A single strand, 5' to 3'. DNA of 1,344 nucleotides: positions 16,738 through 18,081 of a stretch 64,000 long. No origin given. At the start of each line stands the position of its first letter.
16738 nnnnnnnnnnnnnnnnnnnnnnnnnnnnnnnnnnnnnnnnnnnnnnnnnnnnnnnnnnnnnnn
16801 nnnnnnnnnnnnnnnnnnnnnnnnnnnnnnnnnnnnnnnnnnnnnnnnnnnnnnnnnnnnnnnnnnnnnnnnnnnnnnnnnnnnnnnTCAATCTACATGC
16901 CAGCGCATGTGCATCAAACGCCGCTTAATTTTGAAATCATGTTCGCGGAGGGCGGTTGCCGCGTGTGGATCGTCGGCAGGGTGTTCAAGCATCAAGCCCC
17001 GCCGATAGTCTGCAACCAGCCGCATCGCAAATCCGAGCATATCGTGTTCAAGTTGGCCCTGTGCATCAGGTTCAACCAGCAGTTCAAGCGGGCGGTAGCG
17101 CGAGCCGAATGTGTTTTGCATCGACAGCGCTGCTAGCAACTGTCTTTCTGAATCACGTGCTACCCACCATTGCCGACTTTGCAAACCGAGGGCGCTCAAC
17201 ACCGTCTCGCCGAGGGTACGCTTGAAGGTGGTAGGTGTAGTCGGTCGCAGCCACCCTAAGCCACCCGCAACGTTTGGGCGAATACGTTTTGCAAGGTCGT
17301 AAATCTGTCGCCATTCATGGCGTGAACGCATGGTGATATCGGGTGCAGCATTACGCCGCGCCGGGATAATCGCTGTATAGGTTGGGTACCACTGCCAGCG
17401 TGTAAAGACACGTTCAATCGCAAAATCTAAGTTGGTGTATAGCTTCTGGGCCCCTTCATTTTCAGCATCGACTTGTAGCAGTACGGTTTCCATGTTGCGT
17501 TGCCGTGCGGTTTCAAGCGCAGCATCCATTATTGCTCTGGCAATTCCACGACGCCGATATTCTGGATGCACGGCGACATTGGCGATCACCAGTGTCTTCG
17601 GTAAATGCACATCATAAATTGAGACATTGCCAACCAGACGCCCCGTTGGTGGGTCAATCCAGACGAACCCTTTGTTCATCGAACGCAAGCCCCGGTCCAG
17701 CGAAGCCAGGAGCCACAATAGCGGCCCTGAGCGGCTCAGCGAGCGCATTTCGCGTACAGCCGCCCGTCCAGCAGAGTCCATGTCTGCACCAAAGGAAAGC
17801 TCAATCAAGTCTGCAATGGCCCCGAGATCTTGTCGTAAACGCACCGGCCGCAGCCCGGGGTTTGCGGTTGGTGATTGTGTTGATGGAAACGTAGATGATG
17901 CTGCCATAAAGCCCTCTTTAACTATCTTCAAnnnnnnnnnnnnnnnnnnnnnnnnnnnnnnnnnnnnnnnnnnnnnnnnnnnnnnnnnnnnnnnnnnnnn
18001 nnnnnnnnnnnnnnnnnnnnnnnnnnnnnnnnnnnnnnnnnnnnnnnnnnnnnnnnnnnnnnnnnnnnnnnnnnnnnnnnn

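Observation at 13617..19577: Five-gene 'SHOCT-hairpin' operon: DUF2089 regulator, DUF4097 protein, GNAT, GT39 and a small SHOCT protein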

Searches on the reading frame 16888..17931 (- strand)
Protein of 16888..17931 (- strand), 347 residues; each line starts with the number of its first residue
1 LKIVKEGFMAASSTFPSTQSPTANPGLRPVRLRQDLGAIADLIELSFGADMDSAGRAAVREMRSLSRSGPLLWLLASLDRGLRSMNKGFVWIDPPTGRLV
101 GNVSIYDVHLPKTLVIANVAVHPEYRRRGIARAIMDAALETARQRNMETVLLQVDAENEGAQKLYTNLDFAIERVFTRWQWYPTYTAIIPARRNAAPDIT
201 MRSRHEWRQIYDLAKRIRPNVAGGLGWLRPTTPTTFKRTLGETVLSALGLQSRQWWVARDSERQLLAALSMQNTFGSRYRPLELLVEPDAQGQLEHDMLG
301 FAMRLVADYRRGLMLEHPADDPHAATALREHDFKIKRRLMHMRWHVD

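Call 3: search_protein_families(library=pfam, proteins=[window:16888-17931:-], max_evalue=0.01)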
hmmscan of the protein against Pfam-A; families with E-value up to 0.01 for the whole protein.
window:16888-17931:- (347 aa): 10 families
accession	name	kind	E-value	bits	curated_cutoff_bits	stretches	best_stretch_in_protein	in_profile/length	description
PF00583.31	Acetyltransf_1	-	4.3e-18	66.1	20.7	1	82-170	24-116/116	Acetyltransferase (GNAT) family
PF13508.13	Acetyltransf_7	-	6.4e-15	55.7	27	1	94-171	11-83/84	Acetyltransferase (GNAT) domain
PF13673.13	Acetyltransf_10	-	7.4e-09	36.1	23.6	1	97-170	40-107/128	Acetyltransferase (GNAT) domain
PF13527.13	Acetyltransf_9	-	7e-08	33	25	1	96-152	49-111/127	Acetyltransferase (GNAT) domain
PF13302.13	Acetyltransf_3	-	3.3e-07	31.5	25.4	1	83-170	50-137/138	Acetyltransferase (GNAT) domain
PF08445.16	FR47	-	2e-06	28.1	22.1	1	116-172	24-79/86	FR47-like protein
PF14542.12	Acetyltransf_CG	-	5.9e-06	26.8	30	1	106-149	17-60/80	GCN5-related N-acetyl-transferase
PF12746.13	GNAT_acetyltran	-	0.0014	18.7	26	1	115-174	182-238/243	GNAT acetyltransferase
PF08444.16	Gly_acyl_tr_C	-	0.0017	19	27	1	122-183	28-89/89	Aralkyl acyl-CoA:amino acid N-acyltransferase, C-terminal region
PF13880.12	Acetyltransf_13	-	0.0059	16.8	22.8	0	116-141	7-32/69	ESCO1/2 acetyl-transferase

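Call 4: search_protein_families(library=ncbifam, proteins=[window:16888-17931:-], max_evalue=0.01)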
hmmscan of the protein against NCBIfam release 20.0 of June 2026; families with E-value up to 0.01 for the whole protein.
window:16888-17931:- (347 aa): 23 families
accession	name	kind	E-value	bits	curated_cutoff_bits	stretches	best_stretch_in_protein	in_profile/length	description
TIGR01575.1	rimI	equivalog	3.6e-13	49.8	86.4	1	97-184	41-124/132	ribosomal protein S18-alanine N-acetyltransferase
NF007025.1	PRK09491.1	equivalog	3e-11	43.5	173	1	116-185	65-132/145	ribosomal protein S18-alanine N-acetyltransferase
TIGR03448.1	mycothiol_MshD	equivalog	4.5e-11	42.6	163.1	1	117-173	232-288/294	mycothiol synthase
NF002959.0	PRK03624.1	equivalog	2.4e-09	37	124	1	116-175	75-134/147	GNAT family acetyltransferase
NF049894.1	CG3035_N_ac_Glu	equivalog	3.1e-07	29.9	280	1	116-171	235-290/300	N-acetylglutamate synthase, CG3035 family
NF033083.0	AAC_3_I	equivalog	1e-06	29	200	1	115-169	79-133/145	AAC(3)-I family aminoglycoside N-acetyltransferase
NF008212.0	PRK10975.1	equivalog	2.5e-06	27.5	219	1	95-175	146-225/232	dTDP-4-amino-4,6-dideoxy-D-galactose acyltransferase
TIGR02406.1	ectoine_EctA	equivalog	1.1e-05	25.4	120.6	1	96-171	48-124/157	diaminobutyrate acetyltransferase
NF053587.1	SpmdActasePaiA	equivalog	1.7e-05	24.7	250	1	113-171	90-148/172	spermidine/spermine N(1)-acetyltransferase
NF000360.1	sat4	exception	3.1e-05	24.1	380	1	112-177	95-160/180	streptothricin N-acetyltransferase Sat4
NF000487.1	stat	exception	3.5e-05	23.4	420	1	97-172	88-163/189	streptothricin N-acetyltransferase STAT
NF000359.1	sat3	exception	4.7e-05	23.5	360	1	97-172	80-154/180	streptothricin N-acetyltransferase Sat3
TIGR03585.1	PseH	equivalog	8.4e-05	22.7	93.1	1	90-178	53-141/156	UDP-4-amino-4,6-dideoxy-N-acetyl-beta-L-altrosamine N-acetyltransferase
NF007853.0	PRK10562.1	equivalog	0.00017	21.8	125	1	90-174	50-124/146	N-acetyltransferase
NF040501.1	resist_ArsN2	equivalog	0.00029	20.5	125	1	89-152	26-87/133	arsenic resistance N-acetyltransferase ArsN2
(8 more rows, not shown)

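Call 25: search_solved_structures(query=window:16888-17931:-, max_evalue=0.01)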
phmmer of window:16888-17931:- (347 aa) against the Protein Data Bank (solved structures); distinct sequences matched with E-value up to 0.01: 27.
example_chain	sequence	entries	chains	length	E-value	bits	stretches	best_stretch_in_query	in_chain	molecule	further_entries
5isv_A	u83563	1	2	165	1e-07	34.6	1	110-186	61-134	Ribosomal-protein-alanine acetyltransferase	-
2cnm_A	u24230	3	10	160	6.6e-07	32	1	115-205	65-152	MODIFICATION OF 30S RIBOSOMAL SUBUNIT PROTEIN S18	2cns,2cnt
7l1k_A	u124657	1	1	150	6.9e-07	31.9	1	96-175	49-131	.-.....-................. 30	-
7wx5_A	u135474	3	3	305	8.7e-06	28.3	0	81-151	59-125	N-acetyltransferase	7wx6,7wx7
4pv6_C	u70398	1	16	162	1.8e-05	27.2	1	117-177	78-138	N-terminal acetyltransferase complex subunit [ARD1]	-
6wqb_A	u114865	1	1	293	3.5e-05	26.3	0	111-179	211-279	N-terminal acetyltransferase, GNAT family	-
6wqc_A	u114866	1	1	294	3.5e-05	26.3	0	111-179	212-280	N-terminal acetyltransferase, GNAT family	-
9mto_A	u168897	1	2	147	7.7e-05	25.2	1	89-183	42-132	[Ribosomal protein bS18]-alanine N-acetyltransferase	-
7n1l_A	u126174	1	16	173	9.2e-05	24.9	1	96-171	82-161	GCN5-related N-acetyltransferase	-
6yug_A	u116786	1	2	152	0.00016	24.1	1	89-171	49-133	Diamine acetyltransferase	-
4lx9_A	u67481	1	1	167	0.00017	24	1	116-176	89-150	ARCHAEAL AMINO-TERMINAL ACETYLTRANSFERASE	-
2x7b_A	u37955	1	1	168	0.00017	24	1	116-176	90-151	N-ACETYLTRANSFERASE SSO0209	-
4r3k_A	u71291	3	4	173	0.00018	24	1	116-176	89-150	Uncharacterized N-acetyltransferase SSO0209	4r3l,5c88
2wpw_A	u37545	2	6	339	0.00024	23.5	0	91-151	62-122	ORF14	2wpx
7mx2_A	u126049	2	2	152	0.00025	23.5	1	114-178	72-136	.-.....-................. 30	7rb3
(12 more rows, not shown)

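Call 33: find_homologous_proteins(query=window:16888-17907:-)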
Query window:16888-17907:- (339 aa): 425 proteins with E <= 0.001 among 8000 candidates; the best 120 are listed.
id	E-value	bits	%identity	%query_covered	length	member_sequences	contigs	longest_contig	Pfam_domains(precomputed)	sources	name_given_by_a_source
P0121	7.9e-225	763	100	100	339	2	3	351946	PF13673.14,PF13302.14,PF13508.14,PF08445.17,PF14542.13,PF13527.14,PF00583.32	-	-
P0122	1.4e-170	585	77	96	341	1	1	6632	PF13673.14,PF13302.14,PF13508.14,PF24553.3,PF08445.17,PF14542.13,PF13527.14,PF00583.32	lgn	-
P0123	4.4e-165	567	75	100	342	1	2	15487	PF13673.14,PF13302.14,PF13508.14,PF08445.17,PF13527.14,PF00583.32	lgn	-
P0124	3.2e-128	446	59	96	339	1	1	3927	PF13673.14,PF13302.14,PF13508.14,PF08445.17,PF00583.32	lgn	-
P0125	3.1e-118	413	56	97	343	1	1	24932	PF13673.14,PF13302.14,PF13508.14,PF08445.17,PF00583.32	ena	-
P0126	2.5e-111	390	54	99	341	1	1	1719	PF13673.14,PF13302.14,PF13508.14,PF08445.17,PF00583.32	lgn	-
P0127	1.2e-110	388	55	99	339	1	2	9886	PF13673.14,PF13302.14,PF13508.14,PF08445.17,PF00583.32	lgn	-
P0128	3.5e-107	376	52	99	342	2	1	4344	PF13673.14,PF13302.14,PF13508.14,PF08445.17,PF00583.32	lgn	-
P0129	2.9e-105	370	52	99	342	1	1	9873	PF13673.14,PF13302.14,PF13508.14,PF08445.17,PF14542.13,PF13527.14,PF00583.32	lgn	-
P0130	3.2e-104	367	52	99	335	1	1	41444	PF13673.14,PF13302.14,PF13508.14,PF08445.17,PF13527.14,PF00583.32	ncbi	-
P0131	7.1e-99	349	51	99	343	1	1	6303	PF13673.14,PF13302.14,PF13508.14,PF08445.17,PF00583.32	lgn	-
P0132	4.0e-98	347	50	99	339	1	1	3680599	PF13673.14,PF13302.14,PF13508.14,PF08445.17,PF00583.32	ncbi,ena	-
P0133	5.5e-98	346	51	99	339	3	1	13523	PF13673.14,PF13302.14,PF13508.14,PF08445.17,PF00583.32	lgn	-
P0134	2.1e-97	344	50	94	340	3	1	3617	PF13673.14,PF13302.14,PF13508.14,PF08445.17,PF00583.32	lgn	-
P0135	7.3e-97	343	51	99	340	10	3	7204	PF13673.14,PF13302.14,PF13508.14,PF08445.17,PF13527.14,PF00583.32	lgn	-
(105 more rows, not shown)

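Call 53: search_protein_families(library=padloc, proteins=[window:16888-17907:-], max_evalue=0.01)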
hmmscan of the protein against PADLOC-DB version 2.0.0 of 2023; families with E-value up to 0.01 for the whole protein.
window:16888-17907:- (339 aa): 0 families

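Call 56: search_protein_families(library=pfam, alignment_id=A4, max_evalue=0.01)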
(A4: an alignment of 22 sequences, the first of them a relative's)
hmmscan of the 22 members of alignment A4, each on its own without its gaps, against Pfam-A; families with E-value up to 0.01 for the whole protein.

A. member 1, P0121 (339 aa): 10 families
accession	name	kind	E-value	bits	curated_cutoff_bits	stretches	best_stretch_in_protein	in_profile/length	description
PF00583.31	Acetyltransf_1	-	4e-18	66.2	20.7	1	74-162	24-116/116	Acetyltransferase (GNAT) family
PF13508.13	Acetyltransf_7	-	6.1e-15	55.8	27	1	86-163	11-83/84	Acetyltransferase (GNAT) domain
PF13673.13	Acetyltransf_10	-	7e-09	36.2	23.6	1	89-162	40-107/128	Acetyltransferase (GNAT) domain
PF13527.13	Acetyltransf_9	-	6.7e-08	33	25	1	88-144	49-111/127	Acetyltransferase (GNAT) domain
PF13302.13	Acetyltransf_3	-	3.1e-07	31.6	25.4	1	75-162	50-137/138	Acetyltransferase (GNAT) domain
PF08445.16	FR47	-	1.9e-06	28.2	22.1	1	108-164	24-79/86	FR47-like protein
PF14542.12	Acetyltransf_CG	-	5.7e-06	26.8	30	1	98-141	17-60/80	GCN5-related N-acetyl-transferase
PF12746.13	GNAT_acetyltran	-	0.0014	18.8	26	1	107-166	182-238/243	GNAT acetyltransferase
PF08444.16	Gly_acyl_tr_C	-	0.0017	19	27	1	114-175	28-89/89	Aralkyl acyl-CoA:amino acid N-acyltransferase, C-terminal region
PF13880.12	Acetyltransf_13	-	0.0057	16.9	22.8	0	108-133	7-32/69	ESCO1/2 acetyl-transferase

B. families by the number of members that match (of 22 scanned): 14 families
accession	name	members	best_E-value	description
PF00583.31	Acetyltransf_1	22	5e-21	Acetyltransferase (GNAT) family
PF13508.13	Acetyltransf_7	22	2.1e-16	Acetyltransferase (GNAT) domain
PF13673.13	Acetyltransf_10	22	3.9e-13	Acetyltransferase (GNAT) domain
PF13527.13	Acetyltransf_9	22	2.4e-11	Acetyltransferase (GNAT) domain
PF08445.16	FR47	22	2.4e-11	FR47-like protein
PF13302.13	Acetyltransf_3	21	8.5e-12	Acetyltransferase (GNAT) domain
PF14542.12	Acetyltransf_CG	20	6.2e-07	GCN5-related N-acetyl-transferase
PF12746.13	GNAT_acetyltran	15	6.3e-06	GNAT acetyltransferase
PF17013.11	Acetyltransf_15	6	9.7e-08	Putative acetyl-transferase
PF24553.2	Rv0428c_C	6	3.3e-07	Probable histone acetyltransferase Rv0428c C-terminal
PF13523.12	Acetyltransf_8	5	0.0014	Acetyltransferase (GNAT) domain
PF13880.12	Acetyltransf_13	3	0.00076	ESCO1/2 acetyl-transferase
PF08444.16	Gly_acyl_tr_C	2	0.0017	Aralkyl acyl-CoA:amino acid N-acyltransferase, C-terminal region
PF18014.7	Acetyltransf_18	1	0.0057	Acetyltransferase (GNAT) domain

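Call 57: search_solved_structures(query=A4, max_evalue=0.001)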
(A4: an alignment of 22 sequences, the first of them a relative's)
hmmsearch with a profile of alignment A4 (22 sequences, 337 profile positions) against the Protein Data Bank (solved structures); distinct sequences matched with E-value up to 0.001: 99 (the best 60 are shown).
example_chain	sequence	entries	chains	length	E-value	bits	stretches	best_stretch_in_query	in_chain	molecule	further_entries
7wx5_A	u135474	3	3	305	4.1e-18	68.6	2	62-139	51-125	N-acetyltransferase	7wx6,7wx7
7l1k_A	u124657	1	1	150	1.6e-15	60.1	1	77-164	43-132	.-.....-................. 30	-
6wqb_A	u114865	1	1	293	1.3e-14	57.2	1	96-167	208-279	N-terminal acetyltransferase, GNAT family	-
6wqc_A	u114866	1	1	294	1.3e-14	57.2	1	96-167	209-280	N-terminal acetyltransferase, GNAT family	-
9mto_A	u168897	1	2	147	6.8e-12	48.2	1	69-157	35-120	[Ribosomal protein bS18]-alanine N-acetyltransferase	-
5isv_A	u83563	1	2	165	7.7e-12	48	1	102-161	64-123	Ribosomal-protein-alanine acetyltransferase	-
2cnm_A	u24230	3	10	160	4.1e-11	45.6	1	103-163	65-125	MODIFICATION OF 30S RIBOSOMAL SUBUNIT PROTEIN S18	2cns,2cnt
8a9o_A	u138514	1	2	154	2.8e-10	42.8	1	78-166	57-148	DpA polyamine acetyltransferase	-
2ge3_A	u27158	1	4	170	7.2e-10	41.5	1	59-161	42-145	probable acetyltransferase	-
4lx9_A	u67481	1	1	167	1.5e-09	40.5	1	101-163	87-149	ARCHAEAL AMINO-TERMINAL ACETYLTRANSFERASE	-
2x7b_A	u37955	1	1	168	1.5e-09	40.5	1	101-163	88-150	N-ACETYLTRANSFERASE SSO0209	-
4r3k_A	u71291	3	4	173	1.5e-09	40.5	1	101-163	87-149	Uncharacterized N-acetyltransferase SSO0209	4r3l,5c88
6ag4_A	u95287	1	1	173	2e-09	40.1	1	103-163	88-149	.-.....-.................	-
7stx_A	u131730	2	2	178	2e-09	40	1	104-206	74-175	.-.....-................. 20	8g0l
8a9n_A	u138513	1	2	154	2.4e-09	39.8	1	78-166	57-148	Acetyltransferase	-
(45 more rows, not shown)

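Call 70: find_related_loci(query=A4, collection=genome_contigs, flank=7000)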
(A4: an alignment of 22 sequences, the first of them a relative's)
Query A4 (339 aa) in genome_contigs; peptide patterns used: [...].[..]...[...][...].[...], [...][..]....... (x = any residue, [..] = any of these).
599 stretches matched a pattern (row limit reached: there are more); 525 encode a relative of the query (tblastn E <= 1e-3); the best 80 are kept; 80 distinct loci.
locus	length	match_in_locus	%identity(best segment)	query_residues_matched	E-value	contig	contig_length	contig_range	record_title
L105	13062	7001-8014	51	1-337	6e-112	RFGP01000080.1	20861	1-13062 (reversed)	MAG: Chloroflexi bacterium isolate J027 k99_281339, whole genome shotgun sequence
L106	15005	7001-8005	52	1-336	7e-104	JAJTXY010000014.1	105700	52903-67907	MAG: Anaerolineae bacterium isolate DTUCFX7 14-Genome24, whole genome shotgun sequence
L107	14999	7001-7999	51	2-336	3e-102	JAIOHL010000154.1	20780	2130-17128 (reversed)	MAG: Anaerolineae bacterium isolate MAG_03 contig_139347, whole genome shotgun sequence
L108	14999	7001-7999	51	2-336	9e-102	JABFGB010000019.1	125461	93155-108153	MAG: Chloroflexota bacterium isolate CFX10 c_000000000019, whole genome shotgun sequence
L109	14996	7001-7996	51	2-336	2e-99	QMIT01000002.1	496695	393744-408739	MAG: Chloroflexota bacterium isolate CFX5 B_scaffold_2, whole genome shotgun sequence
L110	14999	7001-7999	50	2-336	5e-98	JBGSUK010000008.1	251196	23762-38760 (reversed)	MAG: Anaerolineae bacterium isolate JTS-AC430 k141_905182, whole genome shotgun sequence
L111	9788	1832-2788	47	18-336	3e-88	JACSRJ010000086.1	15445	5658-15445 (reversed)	MAG: Anaerolinea sp. isolate CH2 contig-70_4730, whole genome shotgun sequence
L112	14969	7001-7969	44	3-336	9e-83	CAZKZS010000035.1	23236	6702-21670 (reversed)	MAG TPA_asm: uncultured Anaerolineae bacterium isolate binchicken_co130_103 genome assembly, contig: NODE_2204_length_23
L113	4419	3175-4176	43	2-336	7e-82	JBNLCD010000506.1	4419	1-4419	MAG: Anaerolineae bacterium isolate C2.bin.11.strict NODE_506_length_4419_cov_4.019346, whole genome shotgun sequence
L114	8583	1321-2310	46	3-335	3e-80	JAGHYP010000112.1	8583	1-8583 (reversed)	MAG: Chloroflexota bacterium isolate 629H.12 NODE_1391_length_8614_cov_4.775091, whole genome shotgun sequence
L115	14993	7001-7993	46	1-335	6e-80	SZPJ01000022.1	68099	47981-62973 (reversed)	Chloroflexi bacterium CFX3 ZYPT4scaffold_469, whole genome shotgun sequence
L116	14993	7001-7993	41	1-338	2e-78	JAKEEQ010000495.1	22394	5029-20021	MAG: Chloroflexota bacterium isolate PMV_1.47 PMV_1.47.k101_2004870, whole genome shotgun sequence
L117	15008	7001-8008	43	1-335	2e-77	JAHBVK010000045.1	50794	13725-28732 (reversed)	MAG: Anaerolineae bacterium isolate ACE_CHL13 CHL13_45, whole genome shotgun sequence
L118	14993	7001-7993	45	1-335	1e-77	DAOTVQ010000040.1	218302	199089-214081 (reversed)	MAG TPA_asm: Anaerolineae bacterium isolate H110_66 506744, whole genome shotgun sequence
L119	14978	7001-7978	43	10-335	5e-77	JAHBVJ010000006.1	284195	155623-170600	MAG: Anaerolineae bacterium isolate ACE_CHL12 CHL12_6, whole genome shotgun sequence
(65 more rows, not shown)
